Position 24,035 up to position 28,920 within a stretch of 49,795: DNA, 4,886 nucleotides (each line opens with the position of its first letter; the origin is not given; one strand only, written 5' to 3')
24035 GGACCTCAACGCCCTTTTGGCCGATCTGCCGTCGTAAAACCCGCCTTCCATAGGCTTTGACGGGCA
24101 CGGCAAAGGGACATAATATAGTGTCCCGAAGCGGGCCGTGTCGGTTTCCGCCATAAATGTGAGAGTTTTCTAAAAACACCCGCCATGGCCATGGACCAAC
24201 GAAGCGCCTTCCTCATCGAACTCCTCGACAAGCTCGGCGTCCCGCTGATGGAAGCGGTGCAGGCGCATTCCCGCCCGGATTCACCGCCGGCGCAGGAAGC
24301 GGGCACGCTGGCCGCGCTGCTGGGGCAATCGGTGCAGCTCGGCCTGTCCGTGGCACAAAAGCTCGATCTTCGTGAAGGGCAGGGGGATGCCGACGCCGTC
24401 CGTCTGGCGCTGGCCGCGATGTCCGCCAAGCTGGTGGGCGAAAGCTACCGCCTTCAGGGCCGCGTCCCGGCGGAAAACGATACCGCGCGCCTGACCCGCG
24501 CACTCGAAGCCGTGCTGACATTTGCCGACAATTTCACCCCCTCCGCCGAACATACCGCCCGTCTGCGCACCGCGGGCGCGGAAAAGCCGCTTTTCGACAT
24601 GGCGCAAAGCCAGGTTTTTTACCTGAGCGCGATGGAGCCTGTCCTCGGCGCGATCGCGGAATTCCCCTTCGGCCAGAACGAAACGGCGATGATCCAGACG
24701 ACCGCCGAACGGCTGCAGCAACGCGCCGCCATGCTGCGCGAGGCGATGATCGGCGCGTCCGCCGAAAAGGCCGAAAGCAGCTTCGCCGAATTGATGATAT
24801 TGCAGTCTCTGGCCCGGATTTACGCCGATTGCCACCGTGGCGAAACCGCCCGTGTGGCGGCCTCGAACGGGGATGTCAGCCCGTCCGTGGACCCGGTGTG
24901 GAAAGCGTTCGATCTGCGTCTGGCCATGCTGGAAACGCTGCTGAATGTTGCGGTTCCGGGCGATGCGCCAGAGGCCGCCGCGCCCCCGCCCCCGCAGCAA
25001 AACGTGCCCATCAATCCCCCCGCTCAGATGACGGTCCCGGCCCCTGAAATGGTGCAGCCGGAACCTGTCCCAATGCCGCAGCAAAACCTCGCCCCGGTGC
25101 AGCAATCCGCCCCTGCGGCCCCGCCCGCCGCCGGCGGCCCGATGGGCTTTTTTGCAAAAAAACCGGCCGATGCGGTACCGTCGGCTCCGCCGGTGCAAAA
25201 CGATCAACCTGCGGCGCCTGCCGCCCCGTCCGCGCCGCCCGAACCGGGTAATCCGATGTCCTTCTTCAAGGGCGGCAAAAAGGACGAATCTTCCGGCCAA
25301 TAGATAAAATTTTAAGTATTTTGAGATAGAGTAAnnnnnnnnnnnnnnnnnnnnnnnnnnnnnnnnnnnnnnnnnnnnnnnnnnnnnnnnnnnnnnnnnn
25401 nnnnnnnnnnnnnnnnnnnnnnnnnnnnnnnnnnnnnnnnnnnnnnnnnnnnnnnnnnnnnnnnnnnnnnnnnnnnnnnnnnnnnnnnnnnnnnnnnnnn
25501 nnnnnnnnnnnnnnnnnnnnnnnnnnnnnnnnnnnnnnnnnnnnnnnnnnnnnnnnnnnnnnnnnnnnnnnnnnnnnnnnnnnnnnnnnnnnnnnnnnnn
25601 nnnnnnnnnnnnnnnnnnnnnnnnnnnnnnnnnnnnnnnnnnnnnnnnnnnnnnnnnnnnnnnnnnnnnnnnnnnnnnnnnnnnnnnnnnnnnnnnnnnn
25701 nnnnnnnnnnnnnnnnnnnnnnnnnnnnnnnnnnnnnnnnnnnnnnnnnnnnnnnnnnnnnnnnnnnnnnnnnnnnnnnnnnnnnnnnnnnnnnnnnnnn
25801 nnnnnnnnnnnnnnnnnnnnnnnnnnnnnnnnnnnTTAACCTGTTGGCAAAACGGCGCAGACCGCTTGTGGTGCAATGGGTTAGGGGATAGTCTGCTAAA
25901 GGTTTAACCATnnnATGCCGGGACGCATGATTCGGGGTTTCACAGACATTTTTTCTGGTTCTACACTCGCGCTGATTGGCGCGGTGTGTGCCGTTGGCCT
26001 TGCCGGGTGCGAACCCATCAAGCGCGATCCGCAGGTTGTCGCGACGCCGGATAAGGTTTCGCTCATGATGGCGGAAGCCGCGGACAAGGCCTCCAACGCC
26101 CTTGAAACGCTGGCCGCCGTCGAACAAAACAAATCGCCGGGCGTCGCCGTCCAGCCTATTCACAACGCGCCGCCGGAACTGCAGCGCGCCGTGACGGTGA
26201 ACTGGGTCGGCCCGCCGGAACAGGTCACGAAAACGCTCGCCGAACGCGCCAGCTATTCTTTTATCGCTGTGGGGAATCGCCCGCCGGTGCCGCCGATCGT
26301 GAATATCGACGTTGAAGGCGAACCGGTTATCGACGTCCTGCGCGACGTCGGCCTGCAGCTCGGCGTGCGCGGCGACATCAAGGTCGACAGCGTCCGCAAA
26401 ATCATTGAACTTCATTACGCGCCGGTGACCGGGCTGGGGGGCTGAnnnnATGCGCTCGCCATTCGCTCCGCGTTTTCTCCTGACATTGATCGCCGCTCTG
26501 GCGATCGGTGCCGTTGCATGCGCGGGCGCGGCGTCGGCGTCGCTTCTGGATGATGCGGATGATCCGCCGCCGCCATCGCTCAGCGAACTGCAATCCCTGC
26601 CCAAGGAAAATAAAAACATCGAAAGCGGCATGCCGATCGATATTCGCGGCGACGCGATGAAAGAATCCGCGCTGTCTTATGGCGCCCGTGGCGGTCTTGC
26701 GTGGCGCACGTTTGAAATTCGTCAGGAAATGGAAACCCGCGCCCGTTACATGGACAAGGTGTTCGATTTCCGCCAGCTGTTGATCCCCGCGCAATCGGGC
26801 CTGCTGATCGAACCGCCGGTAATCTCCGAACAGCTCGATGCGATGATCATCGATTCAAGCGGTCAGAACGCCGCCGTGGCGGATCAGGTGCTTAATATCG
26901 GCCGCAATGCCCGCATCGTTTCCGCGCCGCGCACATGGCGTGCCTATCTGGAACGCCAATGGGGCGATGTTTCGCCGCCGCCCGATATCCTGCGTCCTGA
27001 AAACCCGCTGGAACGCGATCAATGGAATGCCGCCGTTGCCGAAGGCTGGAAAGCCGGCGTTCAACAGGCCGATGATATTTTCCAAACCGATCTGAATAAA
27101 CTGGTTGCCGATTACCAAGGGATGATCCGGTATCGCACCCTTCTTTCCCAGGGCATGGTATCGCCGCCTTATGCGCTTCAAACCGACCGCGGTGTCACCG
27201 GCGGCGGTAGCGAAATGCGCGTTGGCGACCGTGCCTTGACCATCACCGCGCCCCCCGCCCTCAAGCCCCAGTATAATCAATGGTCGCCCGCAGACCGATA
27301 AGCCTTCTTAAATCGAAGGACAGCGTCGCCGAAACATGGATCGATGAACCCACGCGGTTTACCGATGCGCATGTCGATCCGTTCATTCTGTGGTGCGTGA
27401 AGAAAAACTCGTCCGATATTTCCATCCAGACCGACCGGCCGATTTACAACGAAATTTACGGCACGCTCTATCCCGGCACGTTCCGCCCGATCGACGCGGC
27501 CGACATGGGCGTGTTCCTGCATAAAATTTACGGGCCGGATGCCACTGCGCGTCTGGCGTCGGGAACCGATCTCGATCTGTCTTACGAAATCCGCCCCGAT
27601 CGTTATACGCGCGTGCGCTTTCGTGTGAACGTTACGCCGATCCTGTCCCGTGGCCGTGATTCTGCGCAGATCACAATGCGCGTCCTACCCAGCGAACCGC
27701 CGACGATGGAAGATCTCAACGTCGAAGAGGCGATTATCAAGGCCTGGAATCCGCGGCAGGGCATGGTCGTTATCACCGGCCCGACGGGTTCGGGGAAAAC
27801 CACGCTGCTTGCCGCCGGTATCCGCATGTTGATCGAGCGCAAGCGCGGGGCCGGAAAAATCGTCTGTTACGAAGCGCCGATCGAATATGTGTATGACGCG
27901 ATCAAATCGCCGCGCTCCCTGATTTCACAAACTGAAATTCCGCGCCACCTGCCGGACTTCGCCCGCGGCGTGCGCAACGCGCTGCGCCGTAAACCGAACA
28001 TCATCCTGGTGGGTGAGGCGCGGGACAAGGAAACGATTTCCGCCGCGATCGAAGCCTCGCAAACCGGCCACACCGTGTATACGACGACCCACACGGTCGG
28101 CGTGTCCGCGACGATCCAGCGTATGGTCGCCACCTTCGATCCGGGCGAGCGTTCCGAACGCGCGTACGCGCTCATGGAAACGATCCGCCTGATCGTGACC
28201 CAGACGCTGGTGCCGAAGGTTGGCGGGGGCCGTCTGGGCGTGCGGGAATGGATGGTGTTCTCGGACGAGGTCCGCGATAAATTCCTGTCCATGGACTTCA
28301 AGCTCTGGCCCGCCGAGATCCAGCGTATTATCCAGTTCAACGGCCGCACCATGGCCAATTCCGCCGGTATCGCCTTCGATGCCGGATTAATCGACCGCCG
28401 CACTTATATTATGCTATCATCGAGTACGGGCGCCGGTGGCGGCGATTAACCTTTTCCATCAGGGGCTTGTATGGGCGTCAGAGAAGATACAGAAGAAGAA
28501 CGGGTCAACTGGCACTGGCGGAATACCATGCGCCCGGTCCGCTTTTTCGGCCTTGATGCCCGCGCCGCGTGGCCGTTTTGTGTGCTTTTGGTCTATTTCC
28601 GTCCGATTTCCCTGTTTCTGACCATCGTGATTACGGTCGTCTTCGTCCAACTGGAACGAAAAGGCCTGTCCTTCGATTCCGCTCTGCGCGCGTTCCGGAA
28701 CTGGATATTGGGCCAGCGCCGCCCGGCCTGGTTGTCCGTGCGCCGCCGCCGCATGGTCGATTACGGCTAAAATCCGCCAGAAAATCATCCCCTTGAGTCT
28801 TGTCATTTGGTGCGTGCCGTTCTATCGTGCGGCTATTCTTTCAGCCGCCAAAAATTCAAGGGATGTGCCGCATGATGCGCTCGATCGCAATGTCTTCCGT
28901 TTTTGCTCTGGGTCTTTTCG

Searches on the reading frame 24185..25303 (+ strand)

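Call 10: search_protein_families(library=pfam, proteins=[window:24185-25303:+], max_evalue=0.01)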
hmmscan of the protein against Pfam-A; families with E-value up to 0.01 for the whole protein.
window:24185-25303:+ (372 aa): 1 family
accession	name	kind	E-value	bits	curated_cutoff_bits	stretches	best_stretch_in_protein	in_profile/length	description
PF23379.1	DUF7096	-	7.8e-06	26.3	27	1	165-222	103-160/208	Domain of unknown function (DUF7096)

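Call 36: search_protein_families(library=pfam, proteins=[window:24185-25303:+], max_evalue=1)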
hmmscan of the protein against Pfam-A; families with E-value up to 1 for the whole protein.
window:24185-25303:+ (372 aa): 1 family
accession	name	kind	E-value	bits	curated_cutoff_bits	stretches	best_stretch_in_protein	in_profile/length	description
PF23379.1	DUF7096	-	7.8e-06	26.3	27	1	165-222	103-160/208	Domain of unknown function (DUF7096)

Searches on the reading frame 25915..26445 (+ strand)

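Call 36: search_protein_families(library=pfam, proteins=[window:25915-26445:+], max_evalue=1)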
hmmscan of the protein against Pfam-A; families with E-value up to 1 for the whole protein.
window:25915-26445:+ (176 aa): 2 families
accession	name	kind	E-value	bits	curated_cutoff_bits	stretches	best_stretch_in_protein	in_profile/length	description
PF16816.10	DotD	-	2.3e-34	118.6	27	1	49-168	3-121/121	DotD protein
PF20320.3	DUF6615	-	0.25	11.2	23.8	1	32-122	194-288/289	Family of unknown function (DUF6615)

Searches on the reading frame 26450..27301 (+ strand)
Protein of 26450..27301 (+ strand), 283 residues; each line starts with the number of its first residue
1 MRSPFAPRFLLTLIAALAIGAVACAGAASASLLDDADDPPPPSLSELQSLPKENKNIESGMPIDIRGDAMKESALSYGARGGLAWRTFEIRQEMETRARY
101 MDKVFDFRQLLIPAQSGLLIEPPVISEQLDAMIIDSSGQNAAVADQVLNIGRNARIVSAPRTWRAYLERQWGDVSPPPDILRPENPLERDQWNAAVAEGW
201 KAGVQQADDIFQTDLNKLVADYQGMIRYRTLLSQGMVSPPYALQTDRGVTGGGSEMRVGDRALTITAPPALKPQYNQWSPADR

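Call 9: search_protein_families(library=pfam, proteins=[window:26450-27301:+], max_evalue=0.01)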
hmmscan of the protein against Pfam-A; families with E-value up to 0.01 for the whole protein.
window:26450-27301:+ (283 aa): 1 family
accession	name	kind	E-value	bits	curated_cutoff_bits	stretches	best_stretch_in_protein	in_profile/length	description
PF16932.10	T4SS_TraI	-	4.1e-80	268.4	26.1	1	64-280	1-213/213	Type IV secretory system, conjugal DNA-protein transfer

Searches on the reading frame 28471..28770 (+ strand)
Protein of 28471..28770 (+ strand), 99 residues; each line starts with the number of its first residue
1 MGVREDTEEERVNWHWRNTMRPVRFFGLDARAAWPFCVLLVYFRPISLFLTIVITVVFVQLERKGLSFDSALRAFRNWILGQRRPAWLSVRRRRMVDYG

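Call 36: search_protein_families(library=pfam, proteins=[window:28471-28770:+], max_evalue=1)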
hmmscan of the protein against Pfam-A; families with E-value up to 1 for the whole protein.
window:28471-28770:+ (99 aa): 1 family
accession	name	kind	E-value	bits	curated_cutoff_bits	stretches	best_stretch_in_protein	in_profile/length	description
PF12666.12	PrgI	-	0.042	14.8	27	1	19-79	18-82/91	PrgI family protein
